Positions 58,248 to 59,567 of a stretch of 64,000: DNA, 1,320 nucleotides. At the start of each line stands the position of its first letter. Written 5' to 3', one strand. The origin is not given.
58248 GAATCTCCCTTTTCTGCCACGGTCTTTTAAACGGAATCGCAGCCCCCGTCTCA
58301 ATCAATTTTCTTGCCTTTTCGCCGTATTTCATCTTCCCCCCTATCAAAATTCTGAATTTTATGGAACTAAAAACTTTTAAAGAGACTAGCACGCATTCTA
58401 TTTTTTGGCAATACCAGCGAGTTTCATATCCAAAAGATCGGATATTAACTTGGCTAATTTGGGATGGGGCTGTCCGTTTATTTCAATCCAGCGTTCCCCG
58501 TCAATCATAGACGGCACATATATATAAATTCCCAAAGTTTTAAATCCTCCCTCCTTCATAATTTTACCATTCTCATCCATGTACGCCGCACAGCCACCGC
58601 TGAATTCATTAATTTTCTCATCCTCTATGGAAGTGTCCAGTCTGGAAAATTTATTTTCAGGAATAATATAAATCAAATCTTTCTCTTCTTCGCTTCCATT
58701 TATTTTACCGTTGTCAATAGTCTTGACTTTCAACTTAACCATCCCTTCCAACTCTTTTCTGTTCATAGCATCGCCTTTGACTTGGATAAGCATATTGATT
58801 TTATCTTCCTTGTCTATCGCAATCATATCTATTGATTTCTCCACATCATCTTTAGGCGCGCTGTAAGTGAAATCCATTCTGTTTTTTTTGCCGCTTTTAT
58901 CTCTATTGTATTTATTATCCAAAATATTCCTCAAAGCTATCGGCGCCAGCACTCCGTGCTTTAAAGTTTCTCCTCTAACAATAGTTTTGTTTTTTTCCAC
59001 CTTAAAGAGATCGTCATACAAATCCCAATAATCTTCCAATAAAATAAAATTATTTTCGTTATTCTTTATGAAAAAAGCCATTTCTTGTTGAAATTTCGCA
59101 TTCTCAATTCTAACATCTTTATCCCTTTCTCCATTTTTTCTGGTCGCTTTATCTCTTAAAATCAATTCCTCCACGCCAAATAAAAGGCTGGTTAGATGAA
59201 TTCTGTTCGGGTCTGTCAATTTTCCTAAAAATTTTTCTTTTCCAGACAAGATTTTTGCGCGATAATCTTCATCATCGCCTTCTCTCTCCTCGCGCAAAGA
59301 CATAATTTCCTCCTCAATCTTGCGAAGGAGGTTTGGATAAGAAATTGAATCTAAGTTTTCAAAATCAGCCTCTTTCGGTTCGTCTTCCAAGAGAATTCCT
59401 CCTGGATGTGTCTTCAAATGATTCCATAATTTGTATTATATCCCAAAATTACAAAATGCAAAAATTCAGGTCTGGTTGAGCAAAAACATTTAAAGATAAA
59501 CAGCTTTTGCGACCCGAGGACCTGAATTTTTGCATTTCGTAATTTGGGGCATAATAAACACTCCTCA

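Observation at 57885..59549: Two inverted copies of a ~105-bp MITE-like element bracket a 1.45-kb two-gene cassette of unknown function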

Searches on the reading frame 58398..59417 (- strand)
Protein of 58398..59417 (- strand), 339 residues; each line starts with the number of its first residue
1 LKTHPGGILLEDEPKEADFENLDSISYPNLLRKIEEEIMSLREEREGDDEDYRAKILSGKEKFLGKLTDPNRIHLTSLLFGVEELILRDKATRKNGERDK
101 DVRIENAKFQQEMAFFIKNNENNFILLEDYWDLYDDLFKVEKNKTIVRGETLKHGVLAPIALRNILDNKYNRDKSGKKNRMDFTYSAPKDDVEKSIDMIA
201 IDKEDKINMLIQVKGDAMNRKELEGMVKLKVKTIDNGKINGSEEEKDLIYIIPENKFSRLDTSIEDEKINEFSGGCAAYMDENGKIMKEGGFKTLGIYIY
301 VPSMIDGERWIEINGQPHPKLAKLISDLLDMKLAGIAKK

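Call 10: search_protein_families(library=pfam, proteins=[window:58398-59417:-], max_evalue=0.1)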
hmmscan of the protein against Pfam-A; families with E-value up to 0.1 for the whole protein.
window:58398-59417:- (339 aa): 0 families

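Call 12: find_homologous_proteins(query=window:58398-59417:-)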
Query window:58398-59417:- (339 aa): 21 proteins with E <= 0.001 among 3088 candidates.
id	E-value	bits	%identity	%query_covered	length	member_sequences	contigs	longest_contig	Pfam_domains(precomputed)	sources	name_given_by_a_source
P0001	5.2e-202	688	95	98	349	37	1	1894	-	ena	-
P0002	3.5e-159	547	76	99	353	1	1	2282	-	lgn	-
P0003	1.1e-158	546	75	99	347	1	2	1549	-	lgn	-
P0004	4.5e-158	544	75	99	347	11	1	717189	-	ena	-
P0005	2.4e-156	538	77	99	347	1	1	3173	-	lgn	-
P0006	3.6e-156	538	74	99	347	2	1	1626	-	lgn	-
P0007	3.7e-156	537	75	99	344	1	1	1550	-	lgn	-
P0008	4.6e-156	537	74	99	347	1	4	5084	-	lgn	-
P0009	8.1e-155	533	73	99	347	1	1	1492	-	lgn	-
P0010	1.2e-149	516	71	98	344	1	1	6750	-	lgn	-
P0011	2.5e-146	505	72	97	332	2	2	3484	-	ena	-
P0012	2.0e-138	479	67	99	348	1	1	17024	-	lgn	-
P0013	4.0e-122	426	62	99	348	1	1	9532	-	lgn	-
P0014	5.8e-120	419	60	100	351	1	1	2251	-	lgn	-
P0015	1.9e-119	417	74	81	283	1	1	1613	-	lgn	-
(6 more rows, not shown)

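Call 13: search_protein_families(library=padloc, proteins=[window:58398-59417:-], max_evalue=1)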
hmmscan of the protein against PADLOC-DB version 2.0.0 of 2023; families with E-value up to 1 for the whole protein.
window:58398-59417:- (339 aa): 0 families

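Call 14: search_protein_families(library=ncbifam, proteins=[window:58398-59417:-], max_evalue=1)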
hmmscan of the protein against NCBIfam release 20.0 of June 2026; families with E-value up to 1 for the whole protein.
window:58398-59417:- (339 aa): 0 families

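Call 15: find_encoding_contigs(protein=P0004, flank=10000, max_places=4)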
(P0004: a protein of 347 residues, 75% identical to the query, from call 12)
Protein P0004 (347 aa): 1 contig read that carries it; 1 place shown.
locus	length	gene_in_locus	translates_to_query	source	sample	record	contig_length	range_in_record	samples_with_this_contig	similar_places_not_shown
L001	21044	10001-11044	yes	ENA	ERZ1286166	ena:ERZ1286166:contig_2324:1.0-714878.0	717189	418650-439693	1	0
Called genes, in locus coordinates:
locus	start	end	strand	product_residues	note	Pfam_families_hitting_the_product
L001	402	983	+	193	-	-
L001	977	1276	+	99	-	-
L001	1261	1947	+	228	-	-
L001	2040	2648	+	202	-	PF21033:RMD1-3 (faint), PF13181:TPR_8 (faint), PF13414:TPR_11 (faint), PF13432:TPR_16 (faint), PF23914:TPR_CcmH_CycH (weak), PF25063:ARM_TT21_C (faint), PF25062:ARM_TT21_N, PF14559:TPR_19 (weak), +3 more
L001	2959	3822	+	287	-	PF03023:MurJ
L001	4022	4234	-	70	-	-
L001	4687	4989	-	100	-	-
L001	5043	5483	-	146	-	PF00293:NUDIX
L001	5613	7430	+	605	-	PF00009:GTP_EFTU, PF03144:GTP_EFTU_D2 (weak), PF14492:EFG_III, PF00679:EFG_C, PF06421:LepA_C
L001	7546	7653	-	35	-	-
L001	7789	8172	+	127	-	PF04977:DivIC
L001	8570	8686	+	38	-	-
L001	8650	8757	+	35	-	-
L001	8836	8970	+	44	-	-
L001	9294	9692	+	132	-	-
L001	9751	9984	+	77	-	-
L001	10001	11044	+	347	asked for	-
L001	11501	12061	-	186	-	PF01862:PvlArgDC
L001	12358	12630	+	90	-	-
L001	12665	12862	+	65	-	PF02643:DUF192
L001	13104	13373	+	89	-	PF03477:ATP-cone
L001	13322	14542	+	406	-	PF03477:ATP-cone (weak), PF17975:RNR_Alpha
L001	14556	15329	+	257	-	-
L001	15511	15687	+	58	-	-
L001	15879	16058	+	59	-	-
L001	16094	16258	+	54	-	-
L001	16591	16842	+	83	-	-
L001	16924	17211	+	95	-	-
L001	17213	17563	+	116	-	-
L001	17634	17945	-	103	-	PF01259:SAICAR_synt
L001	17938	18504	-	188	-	PF01259:SAICAR_synt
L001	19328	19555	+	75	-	-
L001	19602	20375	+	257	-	PF13458:Peripla_BP_6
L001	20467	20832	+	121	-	PF13458:Peripla_BP_6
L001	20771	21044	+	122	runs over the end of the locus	PF13458:Peripla_BP_6 (weak)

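Call 16: find_encoding_contigs(protein=window:58398-59417:-, flank=10000, max_places=4)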
Protein window:58398-59417:- (339 aa): no gene with exactly this product is on record in the collection.

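Call 27: find_encoding_contigs(protein=P0001, flank=10000, max_places=4)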
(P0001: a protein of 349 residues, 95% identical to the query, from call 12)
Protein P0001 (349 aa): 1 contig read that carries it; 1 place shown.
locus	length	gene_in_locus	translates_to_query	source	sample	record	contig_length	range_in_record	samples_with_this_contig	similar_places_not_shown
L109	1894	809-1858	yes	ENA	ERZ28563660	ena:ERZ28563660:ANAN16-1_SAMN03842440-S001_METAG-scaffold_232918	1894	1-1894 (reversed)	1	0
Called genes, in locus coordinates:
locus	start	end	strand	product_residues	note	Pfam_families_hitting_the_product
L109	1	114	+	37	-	?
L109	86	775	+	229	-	PF00702:Hydrolase, PF12710:HAD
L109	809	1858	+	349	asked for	-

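Call 28: find_encoding_contigs(protein=P0012, flank=10000, max_places=3)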
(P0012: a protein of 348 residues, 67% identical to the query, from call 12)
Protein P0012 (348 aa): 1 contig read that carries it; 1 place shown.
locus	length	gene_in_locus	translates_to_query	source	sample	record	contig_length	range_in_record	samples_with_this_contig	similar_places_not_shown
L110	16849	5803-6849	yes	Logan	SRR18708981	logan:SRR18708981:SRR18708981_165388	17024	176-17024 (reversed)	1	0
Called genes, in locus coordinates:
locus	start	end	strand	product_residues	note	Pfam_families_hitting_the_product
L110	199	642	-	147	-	PF00293:NUDIX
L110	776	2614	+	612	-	PF00009:GTP_EFTU, PF14492:EFG_III, PF00679:EFG_C, PF06421:LepA_C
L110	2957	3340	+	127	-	PF04977:DivIC (weak)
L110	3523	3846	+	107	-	-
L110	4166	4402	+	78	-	PF00462:Glutaredoxin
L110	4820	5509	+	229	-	PF00702:Hydrolase, PF12710:HAD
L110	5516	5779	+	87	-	PF01035:DNA_binding_1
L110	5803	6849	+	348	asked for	-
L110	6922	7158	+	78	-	-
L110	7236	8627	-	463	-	PF05922:Inhibitor_I9, PF00082:Peptidase_S8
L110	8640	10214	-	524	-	-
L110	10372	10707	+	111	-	PF00166:Cpn10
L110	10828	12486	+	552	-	PF00118:Cpn60_TCP1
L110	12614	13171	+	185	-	PF04011:LemA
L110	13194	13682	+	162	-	PF00293:NUDIX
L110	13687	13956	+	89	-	-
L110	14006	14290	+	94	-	-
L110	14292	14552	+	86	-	PF15738:YafQ_toxin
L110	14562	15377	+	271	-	-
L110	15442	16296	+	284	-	PF01435:Peptidase_M48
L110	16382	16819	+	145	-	-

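Call 29: find_encoding_contigs(protein=P0013, flank=10000, max_places=3)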
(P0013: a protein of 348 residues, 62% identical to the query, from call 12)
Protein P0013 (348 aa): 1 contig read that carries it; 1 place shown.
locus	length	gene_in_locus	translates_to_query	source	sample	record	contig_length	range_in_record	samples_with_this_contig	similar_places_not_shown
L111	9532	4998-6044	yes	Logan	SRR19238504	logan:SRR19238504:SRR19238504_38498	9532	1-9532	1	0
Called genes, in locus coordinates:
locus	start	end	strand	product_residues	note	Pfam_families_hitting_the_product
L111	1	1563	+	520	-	?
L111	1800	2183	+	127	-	PF04977:DivIC (weak)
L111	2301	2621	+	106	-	-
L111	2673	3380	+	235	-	-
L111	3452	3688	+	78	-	PF13192:Thioredoxin_3 (weak), PF00462:Glutaredoxin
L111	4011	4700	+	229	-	PF00702:Hydrolase, PF12710:HAD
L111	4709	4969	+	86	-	PF01035:DNA_binding_1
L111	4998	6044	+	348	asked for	-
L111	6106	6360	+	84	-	-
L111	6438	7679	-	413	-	PF05922:Inhibitor_I9, PF00082:Peptidase_S8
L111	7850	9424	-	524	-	-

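Call 38: predict_structure(alignment_id=A2)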
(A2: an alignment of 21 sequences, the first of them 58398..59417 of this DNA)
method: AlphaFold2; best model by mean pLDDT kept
length: 339 residues; sequences in the alignment: 21
mean_pLDDT: 81.5   pTM: 0.82
mean pLDDT of the five models: 81.5, 79.7, 77.6, 76.7, 70.4
residues with pLDDT >= 90: 170; 70-90: 98; 50-70: 36; < 50: 35
segments of 3 or more residues with pLDDT < 50: 1-19, 231-244
pLDDT, mean of each block of 10 residues (from residue 1): 29 40 90 94 82 92 94 96 85 67 90 95 96 88 70 92 93 68 92 93 91 90 76 32 62 84 70 92 92 93 91 95 90 62
secondary structure, 60 per line:
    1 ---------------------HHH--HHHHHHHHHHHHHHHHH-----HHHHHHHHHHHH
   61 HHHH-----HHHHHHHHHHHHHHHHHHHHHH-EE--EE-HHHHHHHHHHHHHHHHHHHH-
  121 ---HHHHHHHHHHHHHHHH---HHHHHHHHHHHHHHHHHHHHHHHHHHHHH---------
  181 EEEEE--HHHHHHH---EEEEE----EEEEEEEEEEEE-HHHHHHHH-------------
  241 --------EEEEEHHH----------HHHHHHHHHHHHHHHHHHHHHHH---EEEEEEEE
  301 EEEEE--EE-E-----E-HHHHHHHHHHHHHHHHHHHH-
elements in order: H27-43 H49-64 H70-91 H100-119 H124-139 H143-171 E181-185 H188-194 E198-202 E207-218 H220-227 E249-253 H267-289 E293-305 H319-338

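Call 43: fold_search(model_id=the predicted structure, library=pdb)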
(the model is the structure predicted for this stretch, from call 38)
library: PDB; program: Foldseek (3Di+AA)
matches with E <= 10: 169; with E <= 0.001: 0
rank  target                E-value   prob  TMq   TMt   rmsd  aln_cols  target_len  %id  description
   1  4wyv_C                5.5e-01  0.15  0.15  0.20  15.7       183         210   14  Crystal Structure of Human Translin in Open Conformation (released 2014-11-26)
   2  4epz                  8.5e-01  0.16  0.17  0.30  13.8       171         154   10  Crystal structure of a transcription anti-terminator antagonist UpxZ (BACUNI_04315) from Bacteroides uniformis ATCC 8492 (released 2012-07-11)
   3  8fbo_A                1.2e+00  0.14  0.16  0.19  10.7       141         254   18  Improving the secretion of designed protein assemblies through negative design of cryptic transmembrane domains (released 2023-03-22)
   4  5cwb                  1.4e+00  0.12  0.15  0.22  11.9       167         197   12  Crystal structure of de novo designed helical repeat protein DHR4 (released 2015-12-16)
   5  7mwr_B                1.4e+00  0.10  0.17  0.21  14.3       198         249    9  Structure of De Novo designed beta sheet heterodimer LHD101A53/B4 (released 2022-01-19)
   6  9kme_D                1.4e+00  0.06  0.12  0.16  18.5       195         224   10  Crystal structure of soluble bacteriorhodopsin NeuroBR_A (released 2025-06-04)
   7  4wyv_B                1.5e+00  0.10  0.16  0.21  16.0       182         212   12  Crystal Structure of Human Translin in Open Conformation (released 2014-11-26)
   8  9uzh_A                1.5e+00  0.04  0.17  0.21  20.1       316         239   11  Crystal structure of Kasokero virus cap- snatching endonuclease in complex with L-742,001 (released 2025-12-31)
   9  3qb5_A                1.6e+00  0.09  0.13  0.19  15.4       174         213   13  Human C3PO complex in the presence of MnSO4 (released 2011-05-11)
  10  5kaj_B                1.7e+00  0.08  0.15  0.13  16.6       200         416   12  Crystal structure of a dioxygenase in the Crotonase superfamily in P21, A319C mutant (released 2017-06-21)
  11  5kaj_E                1.7e+00  0.08  0.15  0.13  16.6       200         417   12  Crystal structure of a dioxygenase in the Crotonase superfamily in P21, A319C mutant (released 2017-06-21)
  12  2f07_A                1.7e+00  0.08  0.14  0.20  14.5       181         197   11  Crystal Structure of YvdT from Bacillus subtilis (released 2006-11-21)
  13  5kah_J                1.8e+00  0.08  0.15  0.12  16.1       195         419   12  Crystal structure of a dioxygenase in the Crotonase superfamily in P21, V425T mutant (released 2017-06-21)
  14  9uzb_A                1.8e+00  0.02  0.13  0.17  20.2       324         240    9  Crystal structure of Kasokero virus cap-snatching endonuclease in apo form (released 2025-12-31)
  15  9uzf_A                1.8e+00  0.01  0.10  0.12  21.5       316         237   10  Crystal structure of Kasokero virus cap- snatching endonuclease (D719A mutant) (released 2025-12-31)
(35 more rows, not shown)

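Call 49: search_solved_structures(query=A2, max_evalue=10)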
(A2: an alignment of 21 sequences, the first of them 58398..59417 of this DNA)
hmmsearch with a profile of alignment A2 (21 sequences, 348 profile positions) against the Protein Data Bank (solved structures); distinct sequences matched with E-value up to 10: 5.
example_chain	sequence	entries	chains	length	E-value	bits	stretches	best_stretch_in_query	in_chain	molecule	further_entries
2mn4_A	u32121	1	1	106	0.012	17.9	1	155-208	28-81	Computational designed protein based on structure template 1cy5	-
6jcc_A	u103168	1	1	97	0.15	14.3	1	154-207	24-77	Computational designed protein based on evolution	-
1b67_A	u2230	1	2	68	0.53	12.5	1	72-124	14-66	PROTEIN (HISTONE HMFA)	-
1hta_A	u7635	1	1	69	0.56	12.5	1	72-124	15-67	HISTONE HMFA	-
1ncb_H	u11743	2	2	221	2.2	10.5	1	106-147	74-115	IGG2A-KAPPA NC41 FAB (HEAVY CHAIN)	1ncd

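Call 54: fold_search(model_id=the predicted structure, library=viral)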
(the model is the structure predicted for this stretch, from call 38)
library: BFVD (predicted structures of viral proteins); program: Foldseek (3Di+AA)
matches with E <= 10: 171; with E <= 0.001: 0
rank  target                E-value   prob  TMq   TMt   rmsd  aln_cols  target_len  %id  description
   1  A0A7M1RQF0            1.1e-01  0.21  0.18  0.19  19.9       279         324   12  Exonuclease [uncultured phage cr52_1]
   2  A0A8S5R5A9            1.8e-01  0.15  0.14  0.16  17.9       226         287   13  Putative nuclease of the RecB family [Ackermannviridae sp. ctaCq7]
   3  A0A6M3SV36            4.1e-01  0.15  0.14  0.12  20.6       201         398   11  (no name in the UniProt tables at hand)
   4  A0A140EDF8            4.4e-01  0.14  0.16  0.11  14.1       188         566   15  (no name in the UniProt tables at hand)
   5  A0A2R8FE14            7.1e-01  0.16  0.17  0.15  12.5       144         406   16  Glycosyltransferase family 2 [Brazilian cedratvirus IHUMI]
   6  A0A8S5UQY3            7.8e-01  0.06  0.11  0.10  17.4       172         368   16  Exodeoxyribonuclease 8 [Podoviridae sp. ctQyH19]
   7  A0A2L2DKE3            9.7e-01  0.06  0.11  0.11  17.4       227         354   10  Uncharacterized protein [Acanthamoeba polyphaga mimivirus]
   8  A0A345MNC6            1.0e+00  0.10  0.16  0.08  15.4       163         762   15  (no name in the UniProt tables at hand)
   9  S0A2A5                1.1e+00  0.06  0.14  0.10  17.8       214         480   12  PD-(D/E)XK nuclease superfamily protein [Cellulophaga phage phi14:2]
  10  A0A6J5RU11            1.2e+00  0.08  0.13  0.21  24.1       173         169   15  Uncharacterized protein [uncultured Caudovirales phage]
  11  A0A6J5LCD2            1.4e+00  0.13  0.16  0.11  24.8       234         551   11  Uncharacterized protein [uncultured Caudovirales phage]
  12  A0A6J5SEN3            1.5e+00  0.25  0.08  0.20   3.4        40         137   18  Uncharacterized protein [uncultured Caudovirales phage]
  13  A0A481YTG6            1.5e+00  0.10  0.15  0.16  13.4       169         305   14  Uncharacterized protein [Marseillevirus LCMAC102]
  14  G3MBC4                1.5e+00  0.08  0.12  0.13   8.9       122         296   12  Gp54 [Bacillus phage G]
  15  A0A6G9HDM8            1.5e+00  0.04  0.10  0.15  21.6       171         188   12  Lipid membrane protein of large eukaryotic DNA virus [Panulirus argus virus 1]
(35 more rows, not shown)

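Call 55: search_protein_representatives(alignment_id=A2)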
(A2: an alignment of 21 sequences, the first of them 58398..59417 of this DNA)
Query: 21 sequences, 348 profile positions. Proteins with E-value up to 0.001 (for the whole library): 15; up to 1e-10: 10; up to 1e-30: 6. The best 15 are listed.
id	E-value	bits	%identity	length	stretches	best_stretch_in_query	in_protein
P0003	1.1e-189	646.3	-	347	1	1-348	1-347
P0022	9.2e-62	225.6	-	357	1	22-342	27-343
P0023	2.5e-53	197.8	-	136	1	218-348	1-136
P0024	1.5e-48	182.1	-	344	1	12-331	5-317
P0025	4.7e-46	173.9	-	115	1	1-115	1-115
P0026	8.5e-44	166.5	-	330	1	25-333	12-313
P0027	6.6e-23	97.8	-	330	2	14-215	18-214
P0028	4.6e-21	91.7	-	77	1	295-348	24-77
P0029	1.6e-17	80.1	-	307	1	28-312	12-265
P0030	1.1e-11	60.8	-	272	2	39-224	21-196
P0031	1.7e-06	43.8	-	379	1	99-329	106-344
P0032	4.2e-05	39.2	-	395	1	88-228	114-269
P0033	7.7e-05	38.4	-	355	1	104-211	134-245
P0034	1.6e-04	37.3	-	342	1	98-223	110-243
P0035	5.6e-04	35.5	-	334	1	101-207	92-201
